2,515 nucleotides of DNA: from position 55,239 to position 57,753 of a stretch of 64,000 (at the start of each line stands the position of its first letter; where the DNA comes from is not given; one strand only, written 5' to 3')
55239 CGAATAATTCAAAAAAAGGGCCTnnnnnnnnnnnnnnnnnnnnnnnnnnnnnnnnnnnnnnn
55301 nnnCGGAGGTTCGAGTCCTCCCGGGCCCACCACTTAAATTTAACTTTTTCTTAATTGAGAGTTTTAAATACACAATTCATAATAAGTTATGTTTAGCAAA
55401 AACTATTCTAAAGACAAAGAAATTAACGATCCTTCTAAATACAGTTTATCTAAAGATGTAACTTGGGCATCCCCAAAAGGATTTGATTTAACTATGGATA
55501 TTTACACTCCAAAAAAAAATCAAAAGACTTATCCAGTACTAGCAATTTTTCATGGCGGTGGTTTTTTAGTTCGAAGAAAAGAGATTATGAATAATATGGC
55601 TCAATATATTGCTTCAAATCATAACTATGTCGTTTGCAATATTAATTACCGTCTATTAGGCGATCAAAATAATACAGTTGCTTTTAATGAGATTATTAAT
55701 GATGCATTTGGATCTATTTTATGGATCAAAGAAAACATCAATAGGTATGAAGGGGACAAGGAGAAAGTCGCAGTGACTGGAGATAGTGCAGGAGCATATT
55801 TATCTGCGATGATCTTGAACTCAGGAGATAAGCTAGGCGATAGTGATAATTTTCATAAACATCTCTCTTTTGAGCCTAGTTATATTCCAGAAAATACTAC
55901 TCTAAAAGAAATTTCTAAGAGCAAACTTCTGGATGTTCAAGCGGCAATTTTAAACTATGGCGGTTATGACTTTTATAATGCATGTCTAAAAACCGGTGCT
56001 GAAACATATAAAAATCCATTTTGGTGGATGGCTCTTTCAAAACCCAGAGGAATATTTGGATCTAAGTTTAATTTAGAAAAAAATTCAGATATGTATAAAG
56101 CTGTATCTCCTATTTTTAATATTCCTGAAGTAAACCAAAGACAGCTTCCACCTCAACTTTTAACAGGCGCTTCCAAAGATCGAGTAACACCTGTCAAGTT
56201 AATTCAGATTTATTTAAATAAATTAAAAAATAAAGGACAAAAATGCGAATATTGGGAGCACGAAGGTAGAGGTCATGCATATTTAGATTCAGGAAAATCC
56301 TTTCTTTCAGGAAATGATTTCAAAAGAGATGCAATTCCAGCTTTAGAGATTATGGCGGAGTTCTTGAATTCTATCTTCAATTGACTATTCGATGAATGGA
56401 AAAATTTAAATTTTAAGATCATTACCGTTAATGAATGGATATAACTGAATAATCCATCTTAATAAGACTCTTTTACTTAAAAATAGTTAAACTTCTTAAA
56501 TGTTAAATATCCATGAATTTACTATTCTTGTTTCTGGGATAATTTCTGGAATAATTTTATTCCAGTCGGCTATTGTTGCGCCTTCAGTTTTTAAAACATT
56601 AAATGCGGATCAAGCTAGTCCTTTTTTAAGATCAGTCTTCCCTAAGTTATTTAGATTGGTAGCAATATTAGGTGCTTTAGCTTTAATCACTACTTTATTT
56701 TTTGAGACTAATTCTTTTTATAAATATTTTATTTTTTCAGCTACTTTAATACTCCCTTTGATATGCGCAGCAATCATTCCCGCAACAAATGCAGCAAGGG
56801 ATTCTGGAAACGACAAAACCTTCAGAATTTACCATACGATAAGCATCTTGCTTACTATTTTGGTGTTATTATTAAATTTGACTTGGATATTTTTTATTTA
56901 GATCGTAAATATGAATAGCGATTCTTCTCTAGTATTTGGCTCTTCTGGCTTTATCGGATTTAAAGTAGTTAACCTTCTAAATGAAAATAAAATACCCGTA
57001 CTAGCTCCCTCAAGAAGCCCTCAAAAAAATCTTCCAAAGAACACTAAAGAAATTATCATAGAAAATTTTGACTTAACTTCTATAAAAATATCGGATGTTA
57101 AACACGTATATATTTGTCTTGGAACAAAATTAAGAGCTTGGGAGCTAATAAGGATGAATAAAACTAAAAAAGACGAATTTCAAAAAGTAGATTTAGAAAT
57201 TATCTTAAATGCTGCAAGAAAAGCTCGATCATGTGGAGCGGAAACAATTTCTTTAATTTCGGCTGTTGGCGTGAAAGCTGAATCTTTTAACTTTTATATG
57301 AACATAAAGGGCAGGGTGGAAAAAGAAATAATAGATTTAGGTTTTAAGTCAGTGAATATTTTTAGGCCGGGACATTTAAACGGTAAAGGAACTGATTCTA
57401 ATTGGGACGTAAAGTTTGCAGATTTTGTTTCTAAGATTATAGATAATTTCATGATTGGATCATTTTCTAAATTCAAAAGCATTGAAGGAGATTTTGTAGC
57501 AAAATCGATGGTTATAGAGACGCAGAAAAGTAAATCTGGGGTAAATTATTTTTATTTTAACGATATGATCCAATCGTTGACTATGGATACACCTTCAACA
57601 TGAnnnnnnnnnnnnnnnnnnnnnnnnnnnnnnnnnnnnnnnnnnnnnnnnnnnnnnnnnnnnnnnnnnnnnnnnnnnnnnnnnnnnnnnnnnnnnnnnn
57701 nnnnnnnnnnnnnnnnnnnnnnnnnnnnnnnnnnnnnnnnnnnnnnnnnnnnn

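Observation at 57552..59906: Secreted beta-helix protein plus diheme cytochrome c operon of unknown function, beside Fur-controlled iron uptake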

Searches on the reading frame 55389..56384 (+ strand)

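Call 3: search_protein_families(library=pfam, proteins=[window:55389-56384:+], max_evalue=0.01)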
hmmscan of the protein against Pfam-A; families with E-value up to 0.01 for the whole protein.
window:55389-56384:+ (331 aa): 5 families
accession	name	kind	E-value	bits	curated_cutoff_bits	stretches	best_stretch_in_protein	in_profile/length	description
PF20434.5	BD-FAE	-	7.4e-27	94.7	26.8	1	36-270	1-206/215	BD-FAE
PF07859.19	Abhydrolase_3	-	9.8e-21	74.9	25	1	53-299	3-209/210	alpha/beta hydrolase fold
PF00135.34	COesterase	-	4.5e-19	69.2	27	1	34-170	86-225/515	Carboxylesterase family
PF00326.27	Peptidase_S9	-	1.8e-10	41.2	22.6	2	73-146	8-85/213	Prolyl oligopeptidase family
PF07224.18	Chlorophyllase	-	0.0014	17.9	26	1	36-138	31-129/301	Chlorophyllase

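Call 4: search_protein_families(library=ncbifam, proteins=[window:55389-56384:+], max_evalue=0.01)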
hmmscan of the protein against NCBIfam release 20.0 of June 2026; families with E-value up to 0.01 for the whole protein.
window:55389-56384:+ (331 aa): 11 families
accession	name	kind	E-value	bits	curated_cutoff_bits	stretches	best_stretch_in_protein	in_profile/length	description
NF058653.1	LipP1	equivalog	6.2e-23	81.1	350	1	15-142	40-161/300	LipP1 family hormone-sensitive lipase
NF007547.0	PRK10162.1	equivalog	2.2e-15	56.4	389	1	21-155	60-188/321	acetyl esterase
NF052354.1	EstLipQMycob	equivalog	3.4e-14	52.3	700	1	28-286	143-363/418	esterase LipQ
NF033149.0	CHL_hydrolase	equivalog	3.9e-13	49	500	1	12-142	40-165/310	chloramphenicol hydrolase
NF058649.1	GTSAG_HSLs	subfamily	2.5e-07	30.4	380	1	37-142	78-174/312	GTSAG motif subfamily hormone-sensitive lipase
NF050058.1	e_dPHAscl_type1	hypoth_equivalog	2.4e-06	27.2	150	0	113-143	92-122/276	extracellular catalytic domain type 1 short-chain-length polyhydroxyalkanoate depolymerase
NF052620.1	AryltfaseLP1002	equivalog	1.3e-05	24.7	300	1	39-142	23-123/265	lp_1002 family arylesterase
NF050057.1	e_dPHAmcl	equivalog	7.2e-05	22.2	270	1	240-301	178-239/252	extracellular medium-chain-length polyhydroxyalkanoate depolymerase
NF058651.1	GESAG_HSLs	subfamily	0.00017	20.7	430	1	46-142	65-153/296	GESAG motif subfamily hormone-sensitive lipase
NF041556.1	tannase_B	equivalog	0.00042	19.7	300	1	75-148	101-178/463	subtype B tannase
NF042968.1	AcxylEst_AxeA1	equivalog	0.0073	14.7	700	0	56-142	56-137/459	acetylxylan esterase AxeA1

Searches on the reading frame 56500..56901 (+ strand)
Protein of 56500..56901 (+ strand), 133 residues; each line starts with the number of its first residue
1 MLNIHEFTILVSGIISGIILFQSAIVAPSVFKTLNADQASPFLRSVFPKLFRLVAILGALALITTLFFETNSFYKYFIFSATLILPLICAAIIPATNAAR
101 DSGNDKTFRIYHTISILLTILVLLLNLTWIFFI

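Call 3: search_protein_families(library=pfam, proteins=[window:56500-56901:+], max_evalue=0.01)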
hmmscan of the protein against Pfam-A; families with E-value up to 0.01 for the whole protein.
window:56500-56901:+ (133 aa): 1 family
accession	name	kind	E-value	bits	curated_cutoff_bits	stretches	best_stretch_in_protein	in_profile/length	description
PF13664.11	DUF4149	-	7.7e-11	42.6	24.6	1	12-97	3-94/102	Domain of unknown function (DUF4149)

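Call 4: search_protein_families(library=ncbifam, proteins=[window:56500-56901:+], max_evalue=0.01)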
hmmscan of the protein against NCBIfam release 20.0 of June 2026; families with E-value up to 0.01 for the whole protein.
window:56500-56901:+ (133 aa): 0 families

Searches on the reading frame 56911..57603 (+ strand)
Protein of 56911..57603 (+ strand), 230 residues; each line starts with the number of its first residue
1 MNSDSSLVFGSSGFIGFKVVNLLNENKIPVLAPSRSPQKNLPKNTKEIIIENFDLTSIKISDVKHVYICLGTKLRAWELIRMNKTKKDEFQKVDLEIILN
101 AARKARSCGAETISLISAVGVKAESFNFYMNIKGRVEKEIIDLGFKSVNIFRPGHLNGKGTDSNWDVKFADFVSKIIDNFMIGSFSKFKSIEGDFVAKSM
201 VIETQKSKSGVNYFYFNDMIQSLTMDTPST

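Call 3: search_protein_families(library=pfam, proteins=[window:56911-57603:+], max_evalue=0.01)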
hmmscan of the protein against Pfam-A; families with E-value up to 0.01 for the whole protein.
window:56911-57603:+ (230 aa): 1 family
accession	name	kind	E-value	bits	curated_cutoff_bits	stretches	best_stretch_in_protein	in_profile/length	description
PF01370.27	Epimerase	-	2.6e-05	24.2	20.9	1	7-118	2-115/240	NAD dependent epimerase/dehydratase family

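Call 4: search_protein_families(library=ncbifam, proteins=[window:56911-57603:+], max_evalue=0.01)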
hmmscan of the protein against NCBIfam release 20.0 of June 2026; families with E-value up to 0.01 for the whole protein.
window:56911-57603:+ (230 aa): 1 family
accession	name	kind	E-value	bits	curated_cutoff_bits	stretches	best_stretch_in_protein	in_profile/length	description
TIGR03466.1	HpnA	hypoth_equivalog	0.0011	17.9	367.65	1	5-57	2-56/327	hopanoid-associated sugar epimerase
